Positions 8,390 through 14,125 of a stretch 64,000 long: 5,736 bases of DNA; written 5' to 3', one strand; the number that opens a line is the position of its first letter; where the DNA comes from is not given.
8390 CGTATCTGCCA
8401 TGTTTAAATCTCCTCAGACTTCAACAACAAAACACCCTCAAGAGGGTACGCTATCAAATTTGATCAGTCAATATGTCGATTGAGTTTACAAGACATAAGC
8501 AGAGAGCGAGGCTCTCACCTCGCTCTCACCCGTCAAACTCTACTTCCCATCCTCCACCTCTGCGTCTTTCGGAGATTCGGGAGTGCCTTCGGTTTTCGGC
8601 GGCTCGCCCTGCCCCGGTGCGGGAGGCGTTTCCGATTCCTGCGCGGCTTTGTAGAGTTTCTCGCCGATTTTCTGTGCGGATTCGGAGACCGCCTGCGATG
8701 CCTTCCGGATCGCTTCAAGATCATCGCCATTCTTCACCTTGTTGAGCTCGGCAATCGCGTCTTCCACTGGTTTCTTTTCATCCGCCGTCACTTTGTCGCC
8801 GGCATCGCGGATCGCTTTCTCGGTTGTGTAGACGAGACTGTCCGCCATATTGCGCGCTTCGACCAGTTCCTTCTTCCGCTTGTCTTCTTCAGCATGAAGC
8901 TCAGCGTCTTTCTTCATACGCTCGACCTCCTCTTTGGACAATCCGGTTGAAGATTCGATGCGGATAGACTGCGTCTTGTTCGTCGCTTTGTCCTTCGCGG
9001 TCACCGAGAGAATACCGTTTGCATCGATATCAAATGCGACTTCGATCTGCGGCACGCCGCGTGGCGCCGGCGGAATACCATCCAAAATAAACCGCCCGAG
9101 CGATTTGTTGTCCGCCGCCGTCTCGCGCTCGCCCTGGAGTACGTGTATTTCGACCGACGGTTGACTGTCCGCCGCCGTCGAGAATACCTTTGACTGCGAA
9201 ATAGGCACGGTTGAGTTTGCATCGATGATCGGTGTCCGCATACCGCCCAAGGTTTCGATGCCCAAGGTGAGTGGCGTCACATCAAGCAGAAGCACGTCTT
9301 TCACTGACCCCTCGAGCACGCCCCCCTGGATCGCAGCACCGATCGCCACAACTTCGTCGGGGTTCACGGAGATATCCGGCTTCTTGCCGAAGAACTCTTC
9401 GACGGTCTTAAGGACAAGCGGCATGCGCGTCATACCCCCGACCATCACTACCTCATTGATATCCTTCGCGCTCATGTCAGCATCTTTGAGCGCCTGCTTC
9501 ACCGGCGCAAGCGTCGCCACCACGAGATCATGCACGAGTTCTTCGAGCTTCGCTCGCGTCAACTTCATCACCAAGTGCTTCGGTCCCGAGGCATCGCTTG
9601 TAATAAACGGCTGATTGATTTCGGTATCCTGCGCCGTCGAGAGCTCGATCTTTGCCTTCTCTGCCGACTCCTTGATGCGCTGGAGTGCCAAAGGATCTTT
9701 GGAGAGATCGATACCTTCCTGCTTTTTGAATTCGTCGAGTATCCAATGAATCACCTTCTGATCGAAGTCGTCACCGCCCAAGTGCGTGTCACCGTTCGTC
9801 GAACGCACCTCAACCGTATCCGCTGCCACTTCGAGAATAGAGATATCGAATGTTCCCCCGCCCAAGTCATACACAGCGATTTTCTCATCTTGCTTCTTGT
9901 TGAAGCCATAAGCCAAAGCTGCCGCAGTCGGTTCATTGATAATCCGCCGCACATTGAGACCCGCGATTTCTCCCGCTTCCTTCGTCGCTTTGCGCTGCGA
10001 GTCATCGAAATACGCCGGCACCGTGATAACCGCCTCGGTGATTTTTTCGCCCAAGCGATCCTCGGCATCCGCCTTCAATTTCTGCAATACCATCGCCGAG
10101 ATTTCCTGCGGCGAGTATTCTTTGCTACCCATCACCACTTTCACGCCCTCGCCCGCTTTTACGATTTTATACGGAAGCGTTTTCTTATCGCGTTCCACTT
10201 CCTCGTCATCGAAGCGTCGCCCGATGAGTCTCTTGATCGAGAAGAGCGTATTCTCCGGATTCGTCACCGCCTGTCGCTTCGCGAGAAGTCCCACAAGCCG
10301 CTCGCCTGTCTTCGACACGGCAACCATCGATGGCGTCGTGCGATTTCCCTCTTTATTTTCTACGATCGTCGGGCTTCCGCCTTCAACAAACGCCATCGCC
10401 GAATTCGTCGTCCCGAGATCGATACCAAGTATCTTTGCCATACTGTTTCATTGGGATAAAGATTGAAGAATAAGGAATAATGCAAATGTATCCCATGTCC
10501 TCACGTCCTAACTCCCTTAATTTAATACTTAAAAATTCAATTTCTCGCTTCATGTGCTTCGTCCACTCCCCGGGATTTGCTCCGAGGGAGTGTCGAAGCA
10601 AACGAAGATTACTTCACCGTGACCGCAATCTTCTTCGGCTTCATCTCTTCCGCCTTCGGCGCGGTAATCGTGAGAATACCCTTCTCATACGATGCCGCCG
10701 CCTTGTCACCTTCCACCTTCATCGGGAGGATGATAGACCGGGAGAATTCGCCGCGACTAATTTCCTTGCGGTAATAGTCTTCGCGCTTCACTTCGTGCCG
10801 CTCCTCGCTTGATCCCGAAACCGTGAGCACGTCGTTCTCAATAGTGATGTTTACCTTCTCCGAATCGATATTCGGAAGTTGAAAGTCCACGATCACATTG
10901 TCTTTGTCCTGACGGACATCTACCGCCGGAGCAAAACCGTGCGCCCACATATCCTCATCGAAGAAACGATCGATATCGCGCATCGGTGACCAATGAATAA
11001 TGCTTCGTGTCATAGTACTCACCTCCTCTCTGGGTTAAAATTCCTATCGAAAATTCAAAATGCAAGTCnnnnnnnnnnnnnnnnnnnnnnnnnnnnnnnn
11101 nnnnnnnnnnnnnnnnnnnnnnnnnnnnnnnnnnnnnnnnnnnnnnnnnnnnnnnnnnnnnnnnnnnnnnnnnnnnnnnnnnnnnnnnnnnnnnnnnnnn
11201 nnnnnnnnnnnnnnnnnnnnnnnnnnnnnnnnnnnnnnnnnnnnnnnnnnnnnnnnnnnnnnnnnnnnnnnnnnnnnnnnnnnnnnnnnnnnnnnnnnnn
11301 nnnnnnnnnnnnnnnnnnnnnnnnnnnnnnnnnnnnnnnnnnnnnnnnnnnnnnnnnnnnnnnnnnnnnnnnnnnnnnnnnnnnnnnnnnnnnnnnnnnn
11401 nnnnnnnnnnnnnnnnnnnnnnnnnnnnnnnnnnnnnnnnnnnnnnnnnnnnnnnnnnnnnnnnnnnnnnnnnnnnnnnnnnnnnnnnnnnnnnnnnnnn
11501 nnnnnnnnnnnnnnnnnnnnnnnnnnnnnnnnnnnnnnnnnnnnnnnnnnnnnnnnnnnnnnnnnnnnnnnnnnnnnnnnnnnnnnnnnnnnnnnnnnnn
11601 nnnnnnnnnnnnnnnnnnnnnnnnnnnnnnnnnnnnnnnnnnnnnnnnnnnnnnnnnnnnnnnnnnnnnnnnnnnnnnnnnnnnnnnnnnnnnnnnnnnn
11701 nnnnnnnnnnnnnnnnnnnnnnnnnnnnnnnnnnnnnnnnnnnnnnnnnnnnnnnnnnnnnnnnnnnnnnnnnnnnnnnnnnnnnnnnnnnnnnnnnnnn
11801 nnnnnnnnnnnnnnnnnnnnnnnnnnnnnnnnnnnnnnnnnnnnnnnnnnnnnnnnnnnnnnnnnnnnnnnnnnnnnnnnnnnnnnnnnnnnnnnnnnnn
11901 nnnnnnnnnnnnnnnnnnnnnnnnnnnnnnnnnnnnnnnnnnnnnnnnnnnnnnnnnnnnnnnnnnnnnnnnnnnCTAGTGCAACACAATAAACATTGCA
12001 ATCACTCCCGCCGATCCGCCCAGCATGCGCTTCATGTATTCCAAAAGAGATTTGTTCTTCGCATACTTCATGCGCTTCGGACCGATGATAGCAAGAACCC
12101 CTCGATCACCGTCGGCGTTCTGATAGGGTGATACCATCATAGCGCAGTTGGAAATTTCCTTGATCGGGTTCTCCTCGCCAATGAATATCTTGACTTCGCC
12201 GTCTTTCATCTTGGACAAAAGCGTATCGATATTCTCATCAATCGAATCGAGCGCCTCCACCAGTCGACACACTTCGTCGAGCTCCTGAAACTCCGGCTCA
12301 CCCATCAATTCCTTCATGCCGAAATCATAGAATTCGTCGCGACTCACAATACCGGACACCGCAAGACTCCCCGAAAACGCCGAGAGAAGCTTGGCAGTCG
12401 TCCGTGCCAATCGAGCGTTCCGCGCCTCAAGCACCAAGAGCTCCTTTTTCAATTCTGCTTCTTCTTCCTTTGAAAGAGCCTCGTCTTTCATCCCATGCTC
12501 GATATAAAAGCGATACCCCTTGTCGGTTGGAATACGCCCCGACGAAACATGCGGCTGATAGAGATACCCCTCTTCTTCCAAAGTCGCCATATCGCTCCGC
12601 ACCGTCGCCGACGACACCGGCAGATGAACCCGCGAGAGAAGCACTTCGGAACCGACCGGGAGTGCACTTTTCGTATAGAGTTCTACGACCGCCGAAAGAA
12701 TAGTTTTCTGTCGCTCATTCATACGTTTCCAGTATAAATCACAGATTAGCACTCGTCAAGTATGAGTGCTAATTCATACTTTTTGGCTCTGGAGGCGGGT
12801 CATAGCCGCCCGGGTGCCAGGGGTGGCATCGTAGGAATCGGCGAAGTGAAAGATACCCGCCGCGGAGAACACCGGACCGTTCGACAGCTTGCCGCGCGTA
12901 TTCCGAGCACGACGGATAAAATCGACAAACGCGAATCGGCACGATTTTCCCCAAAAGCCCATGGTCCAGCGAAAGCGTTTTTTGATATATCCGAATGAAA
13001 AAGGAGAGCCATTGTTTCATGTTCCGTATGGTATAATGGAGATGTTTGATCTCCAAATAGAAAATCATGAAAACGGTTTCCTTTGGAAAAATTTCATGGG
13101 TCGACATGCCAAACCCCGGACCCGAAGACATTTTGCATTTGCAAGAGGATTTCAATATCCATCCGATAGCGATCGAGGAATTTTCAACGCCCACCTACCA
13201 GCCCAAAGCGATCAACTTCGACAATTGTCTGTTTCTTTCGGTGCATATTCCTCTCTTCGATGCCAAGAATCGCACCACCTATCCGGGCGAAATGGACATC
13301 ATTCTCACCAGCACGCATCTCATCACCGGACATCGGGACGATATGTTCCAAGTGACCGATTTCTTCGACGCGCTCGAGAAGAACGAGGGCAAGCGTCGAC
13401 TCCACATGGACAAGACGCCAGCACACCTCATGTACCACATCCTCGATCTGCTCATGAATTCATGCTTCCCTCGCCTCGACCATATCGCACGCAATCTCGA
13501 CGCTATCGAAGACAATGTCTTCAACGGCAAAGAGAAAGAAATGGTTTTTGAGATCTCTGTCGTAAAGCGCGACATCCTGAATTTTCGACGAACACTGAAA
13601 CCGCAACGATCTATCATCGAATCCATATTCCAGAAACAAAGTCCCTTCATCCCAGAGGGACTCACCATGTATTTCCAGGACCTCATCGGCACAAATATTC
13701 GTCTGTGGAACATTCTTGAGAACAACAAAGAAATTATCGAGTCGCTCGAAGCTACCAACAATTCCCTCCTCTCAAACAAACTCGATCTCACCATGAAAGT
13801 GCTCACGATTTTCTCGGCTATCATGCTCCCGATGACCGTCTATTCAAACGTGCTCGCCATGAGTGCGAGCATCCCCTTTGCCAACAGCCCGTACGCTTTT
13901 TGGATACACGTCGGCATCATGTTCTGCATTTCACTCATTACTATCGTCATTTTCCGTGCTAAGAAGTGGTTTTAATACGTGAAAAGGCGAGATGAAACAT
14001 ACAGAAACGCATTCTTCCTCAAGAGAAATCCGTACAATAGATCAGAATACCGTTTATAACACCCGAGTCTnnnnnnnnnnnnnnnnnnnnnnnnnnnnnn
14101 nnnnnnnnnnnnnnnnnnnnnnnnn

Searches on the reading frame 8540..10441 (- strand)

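Call 27: search_protein_families(library=pfam, proteins=[window:8540-10441:-], max_evalue=0.001)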
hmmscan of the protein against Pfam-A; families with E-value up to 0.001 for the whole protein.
window:8540-10441:- (633 aa): 3 families
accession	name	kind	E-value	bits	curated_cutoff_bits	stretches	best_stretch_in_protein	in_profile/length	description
PF00012.26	HSP70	-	1.2e-251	836.7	20.6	1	4-598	1-599/599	Hsp70 protein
PF06723.19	MreB_Mbl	-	1.3e-17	64.1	27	1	117-371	76-317/327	MreB/Mbl protein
PF02782.22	FGGY_C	-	0.00012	22.3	27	1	230-375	50-196/198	FGGY family of carbohydrate kinases, C-terminal domain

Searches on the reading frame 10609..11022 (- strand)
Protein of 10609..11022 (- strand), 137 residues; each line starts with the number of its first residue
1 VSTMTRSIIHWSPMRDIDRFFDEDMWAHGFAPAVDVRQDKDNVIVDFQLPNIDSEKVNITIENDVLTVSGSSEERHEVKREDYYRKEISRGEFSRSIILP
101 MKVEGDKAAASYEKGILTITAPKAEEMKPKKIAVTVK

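Call 28: search_protein_families(library=pfam, proteins=[window:10609-11022:-], max_evalue=0.001)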
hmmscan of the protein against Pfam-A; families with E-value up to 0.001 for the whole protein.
window:10609-11022:- (137 aa): 3 families
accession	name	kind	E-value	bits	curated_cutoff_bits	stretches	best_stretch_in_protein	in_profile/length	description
PF00011.27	HSP20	-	1.6e-20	73.5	20.8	1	35-134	1-101/102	Hsp20/alpha crystallin family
PF17886.7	ArsA_HSP20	-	3.2e-08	33.5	22.5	1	41-120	2-62/63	HSP20-like domain found in ArsA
PF18046.7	FKBP26_C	-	0.001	19.7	27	0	39-68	3-32/72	FKBP26_C-terminal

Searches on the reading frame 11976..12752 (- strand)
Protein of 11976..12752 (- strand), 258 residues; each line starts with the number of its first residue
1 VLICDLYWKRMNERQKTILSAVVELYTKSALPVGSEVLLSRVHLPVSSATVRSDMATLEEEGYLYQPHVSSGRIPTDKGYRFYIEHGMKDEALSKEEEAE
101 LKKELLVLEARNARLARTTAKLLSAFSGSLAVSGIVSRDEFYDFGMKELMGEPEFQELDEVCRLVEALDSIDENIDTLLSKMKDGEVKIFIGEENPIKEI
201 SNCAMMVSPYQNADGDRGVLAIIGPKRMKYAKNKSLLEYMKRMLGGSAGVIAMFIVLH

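Call 27: search_protein_families(library=pfam, proteins=[window:11976-12752:-], max_evalue=0.001)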
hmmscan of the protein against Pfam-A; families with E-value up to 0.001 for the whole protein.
window:11976-12752:- (258 aa): 1 family
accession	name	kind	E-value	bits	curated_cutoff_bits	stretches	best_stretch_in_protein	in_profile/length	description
PF01628.27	HrcA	-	2.5e-22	80.4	22.2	1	99-232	88-213/215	HrcA protein C terminal domain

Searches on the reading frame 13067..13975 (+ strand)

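Call 24: search_protein_families(library=pfam, proteins=[window:13067-13975:+], max_evalue=0.001)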
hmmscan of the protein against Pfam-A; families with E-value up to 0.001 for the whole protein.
window:13067-13975:+ (302 aa): 1 family
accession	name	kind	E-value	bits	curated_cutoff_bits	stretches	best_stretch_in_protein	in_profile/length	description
PF01544.23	CorA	-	6.9e-50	170.4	27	1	8-297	3-291/292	CorA-like Mg2+ transporter protein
